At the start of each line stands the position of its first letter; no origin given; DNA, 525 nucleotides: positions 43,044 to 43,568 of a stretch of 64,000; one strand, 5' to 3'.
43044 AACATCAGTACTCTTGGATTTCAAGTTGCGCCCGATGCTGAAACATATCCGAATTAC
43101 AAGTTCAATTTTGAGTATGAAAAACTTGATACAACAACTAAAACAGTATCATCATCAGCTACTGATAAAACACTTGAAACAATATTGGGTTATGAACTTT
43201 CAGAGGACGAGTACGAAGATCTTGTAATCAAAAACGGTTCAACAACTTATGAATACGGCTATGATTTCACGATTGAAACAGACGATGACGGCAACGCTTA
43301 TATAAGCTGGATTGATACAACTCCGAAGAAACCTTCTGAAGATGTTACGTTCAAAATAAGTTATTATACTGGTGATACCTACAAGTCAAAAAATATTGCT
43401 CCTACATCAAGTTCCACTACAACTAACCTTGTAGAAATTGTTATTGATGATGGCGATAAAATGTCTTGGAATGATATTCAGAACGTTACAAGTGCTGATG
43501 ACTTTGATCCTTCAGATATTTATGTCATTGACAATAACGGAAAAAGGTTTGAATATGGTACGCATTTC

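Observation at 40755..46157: Orphan, monocistronic 1800-aa FliD (flagellar cap) homologue, several-fold larger than characterised caps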

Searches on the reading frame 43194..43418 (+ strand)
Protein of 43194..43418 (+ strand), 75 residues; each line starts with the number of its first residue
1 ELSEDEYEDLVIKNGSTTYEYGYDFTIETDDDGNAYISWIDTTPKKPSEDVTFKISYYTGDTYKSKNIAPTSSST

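Call 69: search_protein_representatives(alignment_id=A5)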
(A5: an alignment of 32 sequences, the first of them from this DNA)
Query: 32 sequences, 76 profile positions. Proteins with E-value up to 0.001 (for the whole library): 140; up to 1e-10: 53; up to 1e-30: 21. The best 140 are listed.
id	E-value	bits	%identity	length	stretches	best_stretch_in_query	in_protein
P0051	8.2e-87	301.6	-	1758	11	9-74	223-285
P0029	1.3e-84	294.6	-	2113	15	5-74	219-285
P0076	7.5e-76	266.5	-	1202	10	3-71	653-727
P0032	2.5e-75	264.8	-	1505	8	6-74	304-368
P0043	3.5e-75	264.3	-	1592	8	4-64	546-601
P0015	1.8e-74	262.0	-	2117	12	6-75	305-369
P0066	3.1e-73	258.1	-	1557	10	4-75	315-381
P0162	6.1e-71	250.8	-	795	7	5-69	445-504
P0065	1.3e-70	249.7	-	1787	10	10-75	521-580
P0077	1.3e-68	243.3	-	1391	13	6-74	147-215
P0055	5.3e-63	225.3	-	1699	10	6-75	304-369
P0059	6.4e-63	225.1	-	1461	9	5-73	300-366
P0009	5.8e-56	202.8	-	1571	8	5-71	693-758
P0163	1.7e-44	166.0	-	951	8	4-70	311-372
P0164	6.8e-44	164.1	-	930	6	6-72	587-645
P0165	2.9e-41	155.6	-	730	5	5-72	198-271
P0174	1.7e-20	89.1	-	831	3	10-74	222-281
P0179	4.5e-18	81.4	-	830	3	12-67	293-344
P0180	1.7e-17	79.5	-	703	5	7-67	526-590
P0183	1.5e-16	76.5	-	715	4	12-69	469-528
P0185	3.6e-16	75.2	-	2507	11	5-42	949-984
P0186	2.0e-15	72.9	-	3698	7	36-65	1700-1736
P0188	2.8e-14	69.2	-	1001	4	23-71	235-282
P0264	3.2e-04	37.0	-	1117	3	14-67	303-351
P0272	6.1e-04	36.1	-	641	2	16-66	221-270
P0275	6.6e-04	36.0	-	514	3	11-60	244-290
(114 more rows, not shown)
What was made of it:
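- Profile A5 finds 140 proteins among 1.84 billion representatives (call 69).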

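Call 75: search_protein_families(library=pfam, alignment_id=A6, max_evalue=0.001)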
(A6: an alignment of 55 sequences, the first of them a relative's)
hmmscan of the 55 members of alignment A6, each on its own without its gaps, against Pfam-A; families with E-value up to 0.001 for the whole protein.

A. member 1, P0180 (703 aa): 2 families
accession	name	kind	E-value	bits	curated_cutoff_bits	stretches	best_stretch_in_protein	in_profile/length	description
PF04865.19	Baseplate_J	-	1.1e-28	100.7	21.1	1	93-305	2-214/255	Baseplate J-like protein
PF16075.10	DUF4815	-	5.9e-08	31.9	30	0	592-614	322-344/570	Domain of unknown function (DUF4815)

B. families by the number of members that match (of 55 scanned): 47 families (the first 25 are shown)
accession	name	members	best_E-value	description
PF16075.10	DUF4815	29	1.4e-166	Domain of unknown function (DUF4815)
PF04865.19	Baseplate_J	9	2.8e-29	Baseplate J-like protein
PF17482.7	Phage_sheath_1C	4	2.5e-11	Phage tail sheath C-terminal domain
PF03442.20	CBM_X2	3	6.9e-165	Carbohydrate binding domain X2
PF04984.19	Phage_sheath_1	3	1.6e-26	Phage tail sheath protein subtilisin-like domain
PF20623.4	Sgo0707_N2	2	3.5e-27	Sgo0707 N2 domain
PF13753.12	SWM_repeat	1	6.2e-123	Putative flagellar system-associated repeat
PF08447.18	PAS_3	1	7.1e-74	PAS fold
PF13517.12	FG-GAP_3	1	2.4e-69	FG-GAP-like repeat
PF13426.13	PAS_9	1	8.5e-58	PAS domain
PF01839.29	FG-GAP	1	4.7e-43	FG-GAP repeat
PF00989.32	PAS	1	3.1e-37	PAS fold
PF05345.18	He_PIG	1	3.1e-34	Putative Ig domain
PF08448.16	PAS_4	1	1.1e-31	PAS fold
PF01183.26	Glyco_hydro_25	1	1.2e-25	Glycosyl hydrolases family 25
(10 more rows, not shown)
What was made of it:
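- On DUF4815 (PF16075) module: Profile A5, which includes the window's modules, retrieves proteins of which 29 of 55 scanned are DUF4815 (best E 1.4e-166) (calls 69, 75).
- Of 55 of these scanned, 29 are DUF4815, 9 Baseplate_J and 4 tail sheath (call 75).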

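Call 76: search_protein_families(library=phrogs, alignment_id=A6, max_evalue=0.00001)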
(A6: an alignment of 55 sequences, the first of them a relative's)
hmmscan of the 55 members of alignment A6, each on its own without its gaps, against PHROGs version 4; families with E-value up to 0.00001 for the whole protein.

A. member 1, P0180 (703 aa): 1 family
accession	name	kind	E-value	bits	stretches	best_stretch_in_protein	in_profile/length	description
phrog_6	-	tail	4.8e-47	161.8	1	6-360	70-384/548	baseplate wedge subunit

B. families by the number of members that match (of 55 scanned): 52 families (the first 25 are shown)
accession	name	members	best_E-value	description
phrog_877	-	21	0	-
phrog_358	-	13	8.5e-146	-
phrog_17266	-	10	2.3e-53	-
phrog_6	-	10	1.5e-52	baseplate wedge subunit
phrog_5986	-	9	1.4e-106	-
phrog_1160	-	7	7.4e-16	baseplate protein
phrog_31651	-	6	3.2e-39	-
phrog_20240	-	4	5.7e-18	-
phrog_807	-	4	2.5e-11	major tail protein with Ig-like domain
phrog_6277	-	4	4.5e-10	-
phrog_17470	-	4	2.9e-09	-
phrog_23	-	3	9.6e-105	tail sheath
phrog_13288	-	3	3e-41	-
phrog_16736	-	3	4.5e-18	-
phrog_17610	-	3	3.9e-15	tail sheath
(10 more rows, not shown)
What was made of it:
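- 41433..44657 (+): Array of ten beta-modules at residues 227-301, 370-445, 508-577, 608-693, 693-767, 814-888, 905-988, 1008-1082, 1117-1199 and 1214-1301. The motif is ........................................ Eight copies are clear; copies 1 and 4 are degenerate. The copies are joined by linkers, some with low predicted confidence. Module profile A5 finds DUF4815, baseplate and sheath proteins (calls 69, 75, 76).
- PHROG matches include baseplate wedge subunit, baseplate protein and tail sheath (call 76).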

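Call 79: list_cluster_members(proteins=[P0275, P0180, P0183, P0185, P0186, P0165, P0174, P0179, P0188, P0272])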
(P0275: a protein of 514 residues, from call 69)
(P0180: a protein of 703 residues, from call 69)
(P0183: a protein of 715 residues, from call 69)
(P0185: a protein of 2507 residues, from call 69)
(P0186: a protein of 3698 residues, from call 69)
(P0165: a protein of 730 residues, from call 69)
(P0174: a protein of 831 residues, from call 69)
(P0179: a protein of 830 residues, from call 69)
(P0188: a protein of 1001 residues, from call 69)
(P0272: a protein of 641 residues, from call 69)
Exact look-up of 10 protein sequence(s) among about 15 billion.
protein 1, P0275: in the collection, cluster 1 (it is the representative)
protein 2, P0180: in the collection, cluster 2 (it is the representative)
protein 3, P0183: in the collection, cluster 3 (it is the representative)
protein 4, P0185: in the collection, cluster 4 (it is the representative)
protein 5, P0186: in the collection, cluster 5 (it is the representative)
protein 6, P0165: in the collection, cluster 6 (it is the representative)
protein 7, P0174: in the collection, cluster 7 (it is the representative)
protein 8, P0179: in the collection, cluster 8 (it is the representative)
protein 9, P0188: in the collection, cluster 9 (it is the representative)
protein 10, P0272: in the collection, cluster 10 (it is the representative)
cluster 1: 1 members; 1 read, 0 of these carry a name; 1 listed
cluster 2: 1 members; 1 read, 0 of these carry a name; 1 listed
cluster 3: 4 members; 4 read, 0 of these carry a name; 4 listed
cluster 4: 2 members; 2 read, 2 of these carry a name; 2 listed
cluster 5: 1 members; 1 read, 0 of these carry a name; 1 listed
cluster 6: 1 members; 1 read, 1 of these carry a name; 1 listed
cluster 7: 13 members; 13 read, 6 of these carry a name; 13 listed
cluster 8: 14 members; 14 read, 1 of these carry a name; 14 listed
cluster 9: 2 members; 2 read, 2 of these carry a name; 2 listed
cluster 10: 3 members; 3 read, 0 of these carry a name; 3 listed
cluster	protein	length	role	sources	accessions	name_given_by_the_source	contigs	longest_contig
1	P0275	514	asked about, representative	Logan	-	-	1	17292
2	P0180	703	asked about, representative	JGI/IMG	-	-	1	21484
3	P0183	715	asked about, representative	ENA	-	-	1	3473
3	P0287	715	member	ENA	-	-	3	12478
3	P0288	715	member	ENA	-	-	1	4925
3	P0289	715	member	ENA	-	-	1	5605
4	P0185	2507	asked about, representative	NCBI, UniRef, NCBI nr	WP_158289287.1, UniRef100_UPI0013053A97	hemoblobin-interacting domain-containing protein [Paenibacillus flagellatus] | hemoblobin-interacting domain-containing protein n=1 Tax=Paenibacillus flagellatus ...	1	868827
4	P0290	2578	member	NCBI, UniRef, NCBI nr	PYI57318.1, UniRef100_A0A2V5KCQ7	hypothetical protein DLM86_02435 [Paenibacillus flagellatus] | SLH domain-containing protein n=1 Tax=Paenibacillus flagellatus TaxID=2211139 ...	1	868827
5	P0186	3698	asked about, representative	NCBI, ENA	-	-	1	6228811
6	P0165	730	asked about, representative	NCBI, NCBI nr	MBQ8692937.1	MAG: hypothetical protein IJ520_07310, partial [Synergistaceae bacterium] | hypothetical protein [Synergistaceae bacterium]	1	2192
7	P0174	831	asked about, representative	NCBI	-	-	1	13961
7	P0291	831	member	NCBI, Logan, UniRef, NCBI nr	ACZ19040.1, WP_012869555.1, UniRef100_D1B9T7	flagellar hook-associated 2 domain protein [Thermanaerovibrio acidaminovorans DSM 6589] | Flagellar hook-associated protein 2 n=1 Tax=Thermanaerovibrio acidaminovorans (strain ... | flagellar filament capping protein FliD [Thermanaerovibrio acidaminovorans]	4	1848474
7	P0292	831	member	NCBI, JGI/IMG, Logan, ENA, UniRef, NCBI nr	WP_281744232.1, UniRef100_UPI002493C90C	flagellar filament capping protein FliD [Thermanaerovibrio acidaminovorans] | flagellar filament capping protein FliD n=1 Tax=Thermanaerovibrio acidaminovorans ...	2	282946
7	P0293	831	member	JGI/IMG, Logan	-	flagellar hook-associated protein 2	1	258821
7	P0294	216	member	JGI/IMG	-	flagellar hook-associated protein 2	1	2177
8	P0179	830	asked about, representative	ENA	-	-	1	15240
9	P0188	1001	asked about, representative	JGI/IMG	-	flagellar hook-associated protein 2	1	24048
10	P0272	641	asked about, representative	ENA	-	-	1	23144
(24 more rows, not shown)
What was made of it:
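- T. acidaminovorans carries the 3-module, 831-aa version (call 79).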

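Call 82: find_encoding_contigs(protein=P0291, flank=10000, max_places=1)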
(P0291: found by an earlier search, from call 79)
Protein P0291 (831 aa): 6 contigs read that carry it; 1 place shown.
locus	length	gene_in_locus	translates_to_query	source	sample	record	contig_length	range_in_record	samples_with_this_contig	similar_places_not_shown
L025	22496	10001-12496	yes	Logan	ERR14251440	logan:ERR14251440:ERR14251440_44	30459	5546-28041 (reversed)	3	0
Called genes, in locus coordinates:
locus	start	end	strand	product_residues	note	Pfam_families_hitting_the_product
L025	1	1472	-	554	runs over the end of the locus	PF01268:FTHFS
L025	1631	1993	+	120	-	PF01219:DAGK_prokar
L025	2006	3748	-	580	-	PF05580:Peptidase_S55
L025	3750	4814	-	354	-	PF03462:PCRF, PF00472:RF-1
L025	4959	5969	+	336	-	PF08279:HTH_11, PF03099:BPL_LplA_LipB, PF16917:BPL_LplA_LipB_2 (weak), PF02237:BPL_C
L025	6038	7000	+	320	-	PF00586:AIRS, PF02769:AIRS_C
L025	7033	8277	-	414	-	PF00390:malic, PF03949:Malic_M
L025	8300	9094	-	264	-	PF00753:Lactamase_B, PF12706:Lactamase_B_2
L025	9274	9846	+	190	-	-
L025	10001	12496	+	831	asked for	PF02465:FliD_N, PF27730:UCP028589 (faint), PF07195:FliD_C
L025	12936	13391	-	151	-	PF01668:SmpB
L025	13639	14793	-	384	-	PF13407:Peripla_BP_4 (weak), PF13433:Peripla_BP_5, PF13458:Peripla_BP_6, PF01094:ANF_receptor, PF13433:Peripla_BP_5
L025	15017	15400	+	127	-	PF13237:Fer4_10 (weak), PF13183:Fer4_8 (weak), PF13187:Fer4_9 (weak), PF13237:Fer4_10, PF14697:Fer4_21, PF12838:Fer4_7, PF13187:Fer4_9, PF00037:Fer4, +11 more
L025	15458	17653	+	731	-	PF02730:AFOR_N, PF01314:AFOR_C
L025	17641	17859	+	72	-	PF02597:ThiS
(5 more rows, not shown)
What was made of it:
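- Its fliD is just as isolated from other flagellar genes (call 82).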
